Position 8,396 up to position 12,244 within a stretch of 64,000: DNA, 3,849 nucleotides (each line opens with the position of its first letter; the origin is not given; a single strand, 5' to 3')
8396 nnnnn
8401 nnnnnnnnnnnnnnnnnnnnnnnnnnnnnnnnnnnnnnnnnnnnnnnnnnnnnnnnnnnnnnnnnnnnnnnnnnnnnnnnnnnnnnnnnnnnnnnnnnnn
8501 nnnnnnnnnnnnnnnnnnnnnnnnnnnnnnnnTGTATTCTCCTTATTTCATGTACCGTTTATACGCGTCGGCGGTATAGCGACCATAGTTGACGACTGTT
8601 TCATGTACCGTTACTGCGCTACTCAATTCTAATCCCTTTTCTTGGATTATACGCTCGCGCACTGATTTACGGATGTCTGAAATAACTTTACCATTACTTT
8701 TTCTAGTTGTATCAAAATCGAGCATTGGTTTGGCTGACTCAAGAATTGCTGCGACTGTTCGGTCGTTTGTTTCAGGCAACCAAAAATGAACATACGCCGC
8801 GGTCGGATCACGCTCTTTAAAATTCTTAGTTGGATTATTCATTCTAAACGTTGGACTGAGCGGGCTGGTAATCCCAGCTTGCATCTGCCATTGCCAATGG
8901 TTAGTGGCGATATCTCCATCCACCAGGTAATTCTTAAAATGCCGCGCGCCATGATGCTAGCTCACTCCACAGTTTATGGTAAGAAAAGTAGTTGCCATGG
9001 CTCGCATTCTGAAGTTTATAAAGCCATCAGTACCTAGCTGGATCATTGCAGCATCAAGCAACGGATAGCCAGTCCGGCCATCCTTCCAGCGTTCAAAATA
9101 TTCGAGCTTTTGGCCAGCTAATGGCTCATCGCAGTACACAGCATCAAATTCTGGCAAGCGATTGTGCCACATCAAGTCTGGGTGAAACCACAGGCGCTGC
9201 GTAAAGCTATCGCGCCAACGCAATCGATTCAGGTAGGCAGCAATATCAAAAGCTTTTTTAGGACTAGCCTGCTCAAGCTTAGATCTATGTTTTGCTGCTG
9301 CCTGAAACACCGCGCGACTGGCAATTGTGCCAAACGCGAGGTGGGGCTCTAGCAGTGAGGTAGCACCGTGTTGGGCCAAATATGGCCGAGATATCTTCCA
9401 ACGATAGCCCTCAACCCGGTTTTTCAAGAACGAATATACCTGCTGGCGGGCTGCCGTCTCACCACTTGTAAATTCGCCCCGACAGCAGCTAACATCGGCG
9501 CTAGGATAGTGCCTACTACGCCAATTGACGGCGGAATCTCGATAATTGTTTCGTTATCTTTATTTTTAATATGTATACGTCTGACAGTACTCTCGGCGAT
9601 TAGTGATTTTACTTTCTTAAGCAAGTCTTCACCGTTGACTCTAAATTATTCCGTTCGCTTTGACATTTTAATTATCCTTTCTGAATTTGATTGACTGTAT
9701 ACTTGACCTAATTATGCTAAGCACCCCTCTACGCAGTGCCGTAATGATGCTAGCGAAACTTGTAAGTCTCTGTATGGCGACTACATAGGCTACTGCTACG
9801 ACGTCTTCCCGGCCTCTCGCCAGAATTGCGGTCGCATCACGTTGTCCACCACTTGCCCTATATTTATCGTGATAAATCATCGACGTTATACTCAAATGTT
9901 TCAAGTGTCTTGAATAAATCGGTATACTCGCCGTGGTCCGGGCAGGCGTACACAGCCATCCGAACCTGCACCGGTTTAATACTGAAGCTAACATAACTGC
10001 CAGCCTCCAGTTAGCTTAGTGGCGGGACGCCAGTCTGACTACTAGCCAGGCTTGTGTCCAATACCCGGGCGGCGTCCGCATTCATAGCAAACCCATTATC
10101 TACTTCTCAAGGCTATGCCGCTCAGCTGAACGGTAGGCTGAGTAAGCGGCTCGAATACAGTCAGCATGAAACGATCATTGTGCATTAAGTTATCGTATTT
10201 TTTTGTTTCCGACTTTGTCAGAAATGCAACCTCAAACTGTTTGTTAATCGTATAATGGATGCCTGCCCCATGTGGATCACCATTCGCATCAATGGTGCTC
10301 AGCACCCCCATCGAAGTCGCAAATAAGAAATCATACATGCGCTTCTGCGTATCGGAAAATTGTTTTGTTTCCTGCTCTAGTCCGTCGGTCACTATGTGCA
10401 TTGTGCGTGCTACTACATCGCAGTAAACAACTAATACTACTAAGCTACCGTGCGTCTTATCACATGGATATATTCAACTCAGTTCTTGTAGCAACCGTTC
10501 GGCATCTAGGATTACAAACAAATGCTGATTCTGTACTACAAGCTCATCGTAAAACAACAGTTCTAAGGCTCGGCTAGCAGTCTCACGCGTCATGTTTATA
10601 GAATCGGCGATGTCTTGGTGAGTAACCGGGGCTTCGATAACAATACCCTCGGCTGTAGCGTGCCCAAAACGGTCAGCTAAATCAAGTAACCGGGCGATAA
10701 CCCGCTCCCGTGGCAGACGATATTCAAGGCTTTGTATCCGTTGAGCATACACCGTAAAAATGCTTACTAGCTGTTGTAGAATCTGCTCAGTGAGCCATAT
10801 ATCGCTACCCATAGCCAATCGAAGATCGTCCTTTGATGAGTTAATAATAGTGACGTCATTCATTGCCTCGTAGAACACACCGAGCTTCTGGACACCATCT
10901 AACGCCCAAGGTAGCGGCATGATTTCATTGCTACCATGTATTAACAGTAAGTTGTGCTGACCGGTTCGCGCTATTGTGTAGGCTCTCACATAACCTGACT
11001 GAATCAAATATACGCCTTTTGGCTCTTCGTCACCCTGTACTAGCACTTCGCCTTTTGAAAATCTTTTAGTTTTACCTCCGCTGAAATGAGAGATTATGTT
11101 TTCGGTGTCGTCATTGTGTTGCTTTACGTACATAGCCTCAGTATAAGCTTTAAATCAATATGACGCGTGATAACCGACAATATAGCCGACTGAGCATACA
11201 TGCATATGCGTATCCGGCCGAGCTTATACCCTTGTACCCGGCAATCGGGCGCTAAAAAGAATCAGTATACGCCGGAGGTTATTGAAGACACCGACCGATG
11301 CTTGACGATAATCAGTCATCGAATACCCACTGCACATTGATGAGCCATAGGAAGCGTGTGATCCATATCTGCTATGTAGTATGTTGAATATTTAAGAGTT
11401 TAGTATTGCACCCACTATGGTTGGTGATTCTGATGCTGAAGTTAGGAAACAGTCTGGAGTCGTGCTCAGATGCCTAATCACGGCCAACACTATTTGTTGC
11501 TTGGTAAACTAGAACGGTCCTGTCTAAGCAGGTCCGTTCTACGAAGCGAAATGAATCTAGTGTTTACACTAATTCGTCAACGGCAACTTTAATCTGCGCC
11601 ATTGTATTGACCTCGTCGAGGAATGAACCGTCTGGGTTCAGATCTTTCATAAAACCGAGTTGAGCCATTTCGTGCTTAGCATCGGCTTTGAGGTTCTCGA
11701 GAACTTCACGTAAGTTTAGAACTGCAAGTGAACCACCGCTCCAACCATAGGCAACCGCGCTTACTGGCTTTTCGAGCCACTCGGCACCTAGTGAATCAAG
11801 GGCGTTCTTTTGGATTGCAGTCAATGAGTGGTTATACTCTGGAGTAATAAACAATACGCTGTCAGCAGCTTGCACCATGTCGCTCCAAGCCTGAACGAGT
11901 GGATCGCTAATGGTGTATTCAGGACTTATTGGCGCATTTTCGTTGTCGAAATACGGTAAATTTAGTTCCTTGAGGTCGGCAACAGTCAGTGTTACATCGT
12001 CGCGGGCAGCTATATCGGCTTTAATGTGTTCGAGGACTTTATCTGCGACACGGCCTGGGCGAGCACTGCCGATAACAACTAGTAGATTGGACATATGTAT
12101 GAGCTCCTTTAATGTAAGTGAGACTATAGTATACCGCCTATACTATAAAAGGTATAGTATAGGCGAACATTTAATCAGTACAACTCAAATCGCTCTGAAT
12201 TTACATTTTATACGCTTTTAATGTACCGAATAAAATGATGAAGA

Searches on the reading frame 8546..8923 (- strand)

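Call 62: search_protein_families(library=ncbifam, proteins=[window:8546-8923:-], max_evalue=0.001)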
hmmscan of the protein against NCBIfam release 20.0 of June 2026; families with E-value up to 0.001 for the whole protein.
window:8546-8923:- (126 aa): 3 families
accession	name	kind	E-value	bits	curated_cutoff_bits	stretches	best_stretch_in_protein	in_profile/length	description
NF007955.0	PRK10674.1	equivalog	1.5e-06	27.4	506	1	1-60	372-431/472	deoxyribodipyrimidine photo-lyase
TIGR03556.1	photolyase_8HDF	exception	2e-05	23.7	884.6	1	1-54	377-429/471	deoxyribodipyrimidine photo-lyase, 8-HDF type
TIGR02765.1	crypto_DASH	subfamily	0.00011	21.2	317.05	1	2-51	382-430/431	DASH family cryptochrome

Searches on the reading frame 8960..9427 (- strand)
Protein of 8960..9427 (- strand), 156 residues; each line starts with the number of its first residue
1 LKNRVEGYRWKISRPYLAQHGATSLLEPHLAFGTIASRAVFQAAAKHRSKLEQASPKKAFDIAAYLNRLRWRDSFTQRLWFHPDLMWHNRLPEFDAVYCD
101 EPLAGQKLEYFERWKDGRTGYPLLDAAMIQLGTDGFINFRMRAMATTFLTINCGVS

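Call 62: search_protein_families(library=ncbifam, proteins=[window:8960-9427:-], max_evalue=0.001)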
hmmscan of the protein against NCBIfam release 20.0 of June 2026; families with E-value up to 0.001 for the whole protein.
window:8960-9427:- (156 aa): 4 families
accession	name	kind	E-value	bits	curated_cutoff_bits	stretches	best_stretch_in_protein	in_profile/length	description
TIGR03556.1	photolyase_8HDF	exception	1.4e-17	63.8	884.6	1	13-150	229-358/471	deoxyribodipyrimidine photo-lyase, 8-HDF type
NF007955.0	PRK10674.1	equivalog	2.3e-16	59.8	506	1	14-150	227-353/472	deoxyribodipyrimidine photo-lyase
TIGR02765.1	crypto_DASH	subfamily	3.5e-13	49.2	317.05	1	13-155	235-367/431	DASH family cryptochrome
TIGR02766.1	crypt_chrom_pln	subfamily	8.6e-12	44.6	603.85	1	19-149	234-360/480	cryptochrome photoreceptor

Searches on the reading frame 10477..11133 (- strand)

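Call 62: search_protein_families(library=ncbifam, proteins=[window:10477-11133:-], max_evalue=0.001)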
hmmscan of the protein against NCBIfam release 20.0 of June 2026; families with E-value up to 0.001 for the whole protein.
window:10477-11133:- (219 aa): 10 families
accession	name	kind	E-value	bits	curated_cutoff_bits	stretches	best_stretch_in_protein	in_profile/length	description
NF050806.1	TransRegFixKCaul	equivalog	4.6e-14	52.2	300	1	18-213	21-208/215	transcriptional regulator FixK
TIGR03697.1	NtcA_cyano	equivalog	9.8e-11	41.8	244.95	1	34-213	8-187/193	global nitrogen regulator NtcA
NF008365.0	PRK11161.1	subfamily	3.3e-10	39.7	228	1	21-215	48-240/250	fumarate/nitrate reduction transcriptional regulator Fnr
NF053664.1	TransRegPtrACyano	equivalog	5.8e-09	35.5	300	1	40-204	29-186/196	Crp/Fnr family transcriptional regulator PtrA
NF006901.0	PRK09392.1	equivalog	7.4e-08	32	211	1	18-205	28-209/236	transcriptional activator FtrB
NF050815.1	TransActFtrBCaul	equivalog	2.1e-05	23.9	300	1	22-193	34-199/251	transcriptional activator FtrB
NF008732.0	PRK11753.1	equivalog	4.1e-05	23.1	266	1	10-209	13-211/214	cAMP-activated global transcriptional regulator CRP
NF052518.1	TransRegLdrP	equivalog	4.9e-05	23.4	300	1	23-213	2-183/195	transcriptional regulator LdrP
NF010499.0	PRK13918.1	equivalog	8.1e-05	22.2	274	1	22-191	14-174/205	CRP/FNR family transcriptional regulator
NF045989.1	TransRegFnrLRhodb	equivalog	0.00072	18.8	300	1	159-217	175-234/245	transcriptional regulator FnrL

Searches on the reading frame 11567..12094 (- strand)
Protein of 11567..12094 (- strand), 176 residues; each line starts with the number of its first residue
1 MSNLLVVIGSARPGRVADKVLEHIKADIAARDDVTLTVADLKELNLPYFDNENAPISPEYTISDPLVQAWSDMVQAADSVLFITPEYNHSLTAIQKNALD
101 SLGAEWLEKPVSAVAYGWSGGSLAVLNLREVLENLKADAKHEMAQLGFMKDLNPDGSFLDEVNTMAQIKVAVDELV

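Call 62: search_protein_families(library=ncbifam, proteins=[window:11567-12094:-], max_evalue=0.001)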
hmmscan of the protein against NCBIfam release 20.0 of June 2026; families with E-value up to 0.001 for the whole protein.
window:11567-12094:- (176 aa): 2 families
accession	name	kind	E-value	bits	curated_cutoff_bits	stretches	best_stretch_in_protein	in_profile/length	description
TIGR03567.1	FMN_reduc_SsuE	equivalog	1.3e-05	25.1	164.05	1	5-138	3-130/171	NADPH-dependent FMN reductase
TIGR04037.1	LLM_duo_CE1759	subfamily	0.00033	20.4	175.9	1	15-112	16-109/199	CE1759 family FMN reductase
